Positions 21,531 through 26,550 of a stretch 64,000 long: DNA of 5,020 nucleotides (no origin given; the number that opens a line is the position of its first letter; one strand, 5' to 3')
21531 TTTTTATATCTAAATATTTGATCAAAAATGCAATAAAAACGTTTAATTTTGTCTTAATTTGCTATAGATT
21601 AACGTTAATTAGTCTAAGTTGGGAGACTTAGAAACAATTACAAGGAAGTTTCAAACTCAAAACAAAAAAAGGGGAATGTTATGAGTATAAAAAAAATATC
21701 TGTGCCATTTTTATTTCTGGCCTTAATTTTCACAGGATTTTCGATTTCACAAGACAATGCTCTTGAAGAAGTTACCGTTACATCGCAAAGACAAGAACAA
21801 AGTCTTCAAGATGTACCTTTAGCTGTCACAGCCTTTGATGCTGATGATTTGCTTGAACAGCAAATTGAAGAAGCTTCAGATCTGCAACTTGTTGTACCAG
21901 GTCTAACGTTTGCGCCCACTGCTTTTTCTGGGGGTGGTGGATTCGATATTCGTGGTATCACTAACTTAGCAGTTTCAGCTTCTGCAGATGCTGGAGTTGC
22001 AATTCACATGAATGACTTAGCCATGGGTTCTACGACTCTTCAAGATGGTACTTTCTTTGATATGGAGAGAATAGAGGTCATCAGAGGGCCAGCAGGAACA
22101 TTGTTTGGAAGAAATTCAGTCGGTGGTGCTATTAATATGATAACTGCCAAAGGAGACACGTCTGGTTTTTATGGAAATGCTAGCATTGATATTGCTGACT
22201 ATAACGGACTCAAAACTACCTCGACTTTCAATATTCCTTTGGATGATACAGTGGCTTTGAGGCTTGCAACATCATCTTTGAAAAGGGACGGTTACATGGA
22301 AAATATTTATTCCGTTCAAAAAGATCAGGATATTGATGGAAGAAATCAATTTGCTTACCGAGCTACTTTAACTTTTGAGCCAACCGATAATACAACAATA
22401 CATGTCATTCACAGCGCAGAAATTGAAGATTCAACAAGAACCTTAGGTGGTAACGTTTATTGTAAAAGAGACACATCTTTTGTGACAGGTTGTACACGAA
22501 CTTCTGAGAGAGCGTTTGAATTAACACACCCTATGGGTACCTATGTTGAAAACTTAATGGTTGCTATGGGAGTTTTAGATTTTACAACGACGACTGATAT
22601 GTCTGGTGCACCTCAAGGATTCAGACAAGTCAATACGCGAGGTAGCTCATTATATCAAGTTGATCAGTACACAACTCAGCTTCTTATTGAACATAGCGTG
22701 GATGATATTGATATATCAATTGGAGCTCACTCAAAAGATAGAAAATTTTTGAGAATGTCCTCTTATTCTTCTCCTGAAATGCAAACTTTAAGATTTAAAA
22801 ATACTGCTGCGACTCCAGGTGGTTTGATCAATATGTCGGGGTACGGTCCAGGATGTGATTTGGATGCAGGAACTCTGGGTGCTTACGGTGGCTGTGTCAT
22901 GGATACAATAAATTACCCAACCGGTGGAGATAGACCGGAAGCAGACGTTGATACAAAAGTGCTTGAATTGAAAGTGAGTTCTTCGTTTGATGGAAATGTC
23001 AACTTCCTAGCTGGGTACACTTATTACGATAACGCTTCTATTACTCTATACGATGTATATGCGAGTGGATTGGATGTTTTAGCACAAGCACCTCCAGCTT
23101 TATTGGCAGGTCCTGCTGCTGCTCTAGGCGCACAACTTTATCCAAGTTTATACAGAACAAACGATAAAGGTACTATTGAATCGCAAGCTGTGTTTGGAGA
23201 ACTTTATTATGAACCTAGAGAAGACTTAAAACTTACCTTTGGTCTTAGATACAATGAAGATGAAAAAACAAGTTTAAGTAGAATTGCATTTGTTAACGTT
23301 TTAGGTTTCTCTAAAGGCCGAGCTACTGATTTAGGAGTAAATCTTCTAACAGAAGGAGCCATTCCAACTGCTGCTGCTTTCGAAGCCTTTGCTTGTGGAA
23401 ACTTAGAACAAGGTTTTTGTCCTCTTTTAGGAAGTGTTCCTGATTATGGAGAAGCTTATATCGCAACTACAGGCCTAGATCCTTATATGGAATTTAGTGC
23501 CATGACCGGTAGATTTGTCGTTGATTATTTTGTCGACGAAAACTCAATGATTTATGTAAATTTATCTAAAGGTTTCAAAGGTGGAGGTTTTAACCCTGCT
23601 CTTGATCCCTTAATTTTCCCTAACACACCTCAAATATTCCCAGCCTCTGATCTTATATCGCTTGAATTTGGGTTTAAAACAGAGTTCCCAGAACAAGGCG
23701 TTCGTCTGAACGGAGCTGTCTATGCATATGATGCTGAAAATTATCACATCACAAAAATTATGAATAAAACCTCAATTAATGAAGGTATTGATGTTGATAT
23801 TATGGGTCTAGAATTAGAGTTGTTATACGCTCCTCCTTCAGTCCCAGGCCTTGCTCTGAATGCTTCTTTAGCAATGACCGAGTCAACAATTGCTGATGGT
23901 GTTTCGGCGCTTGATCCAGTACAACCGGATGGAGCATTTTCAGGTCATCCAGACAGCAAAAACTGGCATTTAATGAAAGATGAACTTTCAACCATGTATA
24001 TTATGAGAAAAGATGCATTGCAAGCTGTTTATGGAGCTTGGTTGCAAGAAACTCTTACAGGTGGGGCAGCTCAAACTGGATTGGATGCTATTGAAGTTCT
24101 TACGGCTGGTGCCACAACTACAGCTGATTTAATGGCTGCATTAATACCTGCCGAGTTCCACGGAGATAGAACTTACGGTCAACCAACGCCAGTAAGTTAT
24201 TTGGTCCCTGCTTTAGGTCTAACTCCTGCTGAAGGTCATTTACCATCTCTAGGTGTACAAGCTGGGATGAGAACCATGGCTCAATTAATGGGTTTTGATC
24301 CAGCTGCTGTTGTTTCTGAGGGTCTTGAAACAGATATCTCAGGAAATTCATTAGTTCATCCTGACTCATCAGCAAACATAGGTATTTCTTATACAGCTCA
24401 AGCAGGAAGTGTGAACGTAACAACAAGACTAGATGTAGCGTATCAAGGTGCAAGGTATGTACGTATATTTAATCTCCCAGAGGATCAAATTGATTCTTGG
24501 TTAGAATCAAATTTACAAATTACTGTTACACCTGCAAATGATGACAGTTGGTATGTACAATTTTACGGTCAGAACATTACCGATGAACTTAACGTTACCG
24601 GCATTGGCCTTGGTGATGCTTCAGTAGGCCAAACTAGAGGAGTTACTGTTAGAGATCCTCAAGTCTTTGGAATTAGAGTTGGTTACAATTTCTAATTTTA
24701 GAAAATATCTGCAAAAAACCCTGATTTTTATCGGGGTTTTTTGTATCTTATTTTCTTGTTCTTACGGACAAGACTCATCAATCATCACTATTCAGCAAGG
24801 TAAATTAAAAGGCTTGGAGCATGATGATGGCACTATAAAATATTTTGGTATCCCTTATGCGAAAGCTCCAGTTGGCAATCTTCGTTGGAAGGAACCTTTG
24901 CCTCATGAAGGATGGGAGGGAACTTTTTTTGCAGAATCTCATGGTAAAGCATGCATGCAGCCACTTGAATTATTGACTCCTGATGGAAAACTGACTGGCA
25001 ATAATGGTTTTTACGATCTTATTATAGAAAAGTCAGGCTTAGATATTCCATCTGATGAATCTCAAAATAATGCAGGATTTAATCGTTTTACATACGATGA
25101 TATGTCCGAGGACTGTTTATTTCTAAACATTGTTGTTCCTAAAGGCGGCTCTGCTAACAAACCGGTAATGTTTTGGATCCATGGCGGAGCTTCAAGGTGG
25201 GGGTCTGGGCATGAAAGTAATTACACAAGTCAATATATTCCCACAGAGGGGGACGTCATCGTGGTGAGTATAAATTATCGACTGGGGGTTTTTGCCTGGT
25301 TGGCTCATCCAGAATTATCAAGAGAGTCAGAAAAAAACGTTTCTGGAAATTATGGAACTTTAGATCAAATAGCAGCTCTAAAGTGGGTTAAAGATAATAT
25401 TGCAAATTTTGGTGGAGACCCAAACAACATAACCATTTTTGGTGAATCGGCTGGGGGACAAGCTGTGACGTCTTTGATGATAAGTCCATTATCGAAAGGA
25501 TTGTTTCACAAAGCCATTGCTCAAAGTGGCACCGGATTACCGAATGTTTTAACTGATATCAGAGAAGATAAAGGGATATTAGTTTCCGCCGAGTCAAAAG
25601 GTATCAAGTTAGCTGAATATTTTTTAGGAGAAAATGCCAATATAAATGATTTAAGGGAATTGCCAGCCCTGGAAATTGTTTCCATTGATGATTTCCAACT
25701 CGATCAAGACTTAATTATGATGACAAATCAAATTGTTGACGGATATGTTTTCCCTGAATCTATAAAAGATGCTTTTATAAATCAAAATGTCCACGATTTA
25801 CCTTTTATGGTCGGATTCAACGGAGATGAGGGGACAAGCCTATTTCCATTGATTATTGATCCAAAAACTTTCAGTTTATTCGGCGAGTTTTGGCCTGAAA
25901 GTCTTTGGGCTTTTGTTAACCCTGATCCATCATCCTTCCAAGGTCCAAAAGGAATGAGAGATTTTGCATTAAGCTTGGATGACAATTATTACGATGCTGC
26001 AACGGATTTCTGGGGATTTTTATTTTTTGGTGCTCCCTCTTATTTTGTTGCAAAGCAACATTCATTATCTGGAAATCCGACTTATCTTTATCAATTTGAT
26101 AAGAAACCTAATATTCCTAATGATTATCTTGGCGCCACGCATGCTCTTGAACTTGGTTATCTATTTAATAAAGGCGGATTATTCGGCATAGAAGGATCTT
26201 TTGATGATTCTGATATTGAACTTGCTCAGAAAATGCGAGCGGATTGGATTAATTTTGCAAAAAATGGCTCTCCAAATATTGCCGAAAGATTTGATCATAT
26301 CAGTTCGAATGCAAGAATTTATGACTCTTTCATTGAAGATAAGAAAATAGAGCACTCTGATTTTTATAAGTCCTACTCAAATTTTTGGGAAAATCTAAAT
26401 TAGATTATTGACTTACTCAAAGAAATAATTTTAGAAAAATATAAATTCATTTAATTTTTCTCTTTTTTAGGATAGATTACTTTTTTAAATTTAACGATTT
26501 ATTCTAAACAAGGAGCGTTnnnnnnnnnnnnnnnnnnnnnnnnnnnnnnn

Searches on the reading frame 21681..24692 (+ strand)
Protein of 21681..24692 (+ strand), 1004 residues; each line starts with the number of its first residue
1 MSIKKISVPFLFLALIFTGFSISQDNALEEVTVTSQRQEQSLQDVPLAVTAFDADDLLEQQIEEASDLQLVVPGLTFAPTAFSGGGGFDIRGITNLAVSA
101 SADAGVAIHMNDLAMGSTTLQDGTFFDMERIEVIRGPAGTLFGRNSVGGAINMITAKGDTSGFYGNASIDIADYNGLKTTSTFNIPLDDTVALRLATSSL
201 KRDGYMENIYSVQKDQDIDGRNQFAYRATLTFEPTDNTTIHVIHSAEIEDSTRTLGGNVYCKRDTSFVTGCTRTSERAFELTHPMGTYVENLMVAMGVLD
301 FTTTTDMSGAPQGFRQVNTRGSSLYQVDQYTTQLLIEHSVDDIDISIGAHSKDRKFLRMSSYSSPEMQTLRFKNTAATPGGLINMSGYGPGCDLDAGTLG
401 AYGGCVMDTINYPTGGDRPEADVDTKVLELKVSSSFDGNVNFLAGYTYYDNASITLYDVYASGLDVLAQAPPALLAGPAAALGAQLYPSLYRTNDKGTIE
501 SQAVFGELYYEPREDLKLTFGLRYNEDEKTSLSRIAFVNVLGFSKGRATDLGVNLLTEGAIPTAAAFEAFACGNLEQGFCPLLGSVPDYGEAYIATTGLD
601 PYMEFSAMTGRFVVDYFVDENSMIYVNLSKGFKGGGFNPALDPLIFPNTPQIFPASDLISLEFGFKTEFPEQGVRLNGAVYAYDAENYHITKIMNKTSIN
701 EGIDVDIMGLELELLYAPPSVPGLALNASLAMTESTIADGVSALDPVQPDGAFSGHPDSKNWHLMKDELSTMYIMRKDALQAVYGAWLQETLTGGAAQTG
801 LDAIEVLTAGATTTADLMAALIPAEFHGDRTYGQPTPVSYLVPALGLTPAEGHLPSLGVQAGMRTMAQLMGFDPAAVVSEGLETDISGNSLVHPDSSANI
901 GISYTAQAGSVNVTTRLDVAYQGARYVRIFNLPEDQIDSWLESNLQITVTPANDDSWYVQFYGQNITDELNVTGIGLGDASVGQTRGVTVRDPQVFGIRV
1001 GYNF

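Call 65: search_protein_families(library=pfam, proteins=[window:21681-24692:+], max_evalue=0.00001)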
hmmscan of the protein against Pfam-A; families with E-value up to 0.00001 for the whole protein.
window:21681-24692:+ (1004 aa): 2 families
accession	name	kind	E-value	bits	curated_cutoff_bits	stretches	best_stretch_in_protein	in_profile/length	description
PF00593.30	TonB_dep_Rec_b-barrel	-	2.7e-15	57.6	27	1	420-735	108-350/436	TonB dependent receptor-like, beta-barrel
PF07715.20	Plug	-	1.1e-14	55.2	23.9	1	42-150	2-107/107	TonB-dependent Receptor Plug Domain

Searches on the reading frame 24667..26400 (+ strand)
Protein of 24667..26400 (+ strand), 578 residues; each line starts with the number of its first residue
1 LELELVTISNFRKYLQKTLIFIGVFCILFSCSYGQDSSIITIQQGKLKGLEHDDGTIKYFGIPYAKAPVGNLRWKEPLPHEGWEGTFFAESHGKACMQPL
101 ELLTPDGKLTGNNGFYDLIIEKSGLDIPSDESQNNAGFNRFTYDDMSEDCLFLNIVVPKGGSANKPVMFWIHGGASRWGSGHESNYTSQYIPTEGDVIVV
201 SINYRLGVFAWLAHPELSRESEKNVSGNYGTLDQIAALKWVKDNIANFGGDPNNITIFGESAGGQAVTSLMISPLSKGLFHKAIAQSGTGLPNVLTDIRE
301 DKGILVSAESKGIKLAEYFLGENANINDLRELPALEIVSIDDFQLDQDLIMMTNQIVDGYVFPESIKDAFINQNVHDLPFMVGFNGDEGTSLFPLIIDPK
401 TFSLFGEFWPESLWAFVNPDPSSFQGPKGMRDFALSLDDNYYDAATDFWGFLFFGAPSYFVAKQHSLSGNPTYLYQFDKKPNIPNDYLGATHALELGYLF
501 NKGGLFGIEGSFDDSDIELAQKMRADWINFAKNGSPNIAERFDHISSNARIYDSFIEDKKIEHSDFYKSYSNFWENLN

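Call 65: search_protein_families(library=pfam, proteins=[window:24667-26400:+], max_evalue=0.00001)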
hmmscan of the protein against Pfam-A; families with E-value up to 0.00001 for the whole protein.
window:24667-26400:+ (578 aa): 3 families
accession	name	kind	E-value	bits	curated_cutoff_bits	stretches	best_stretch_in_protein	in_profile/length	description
PF00135.34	COesterase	-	1.2e-105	354.9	27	1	37-552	2-493/515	Carboxylesterase family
PF20434.5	BD-FAE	-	2.9e-10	40.5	26.8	0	153-206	1-57/215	BD-FAE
PF07859.19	Abhydrolase_3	-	7e-09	36.2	25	1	233-277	51-95/210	alpha/beta hydrolase fold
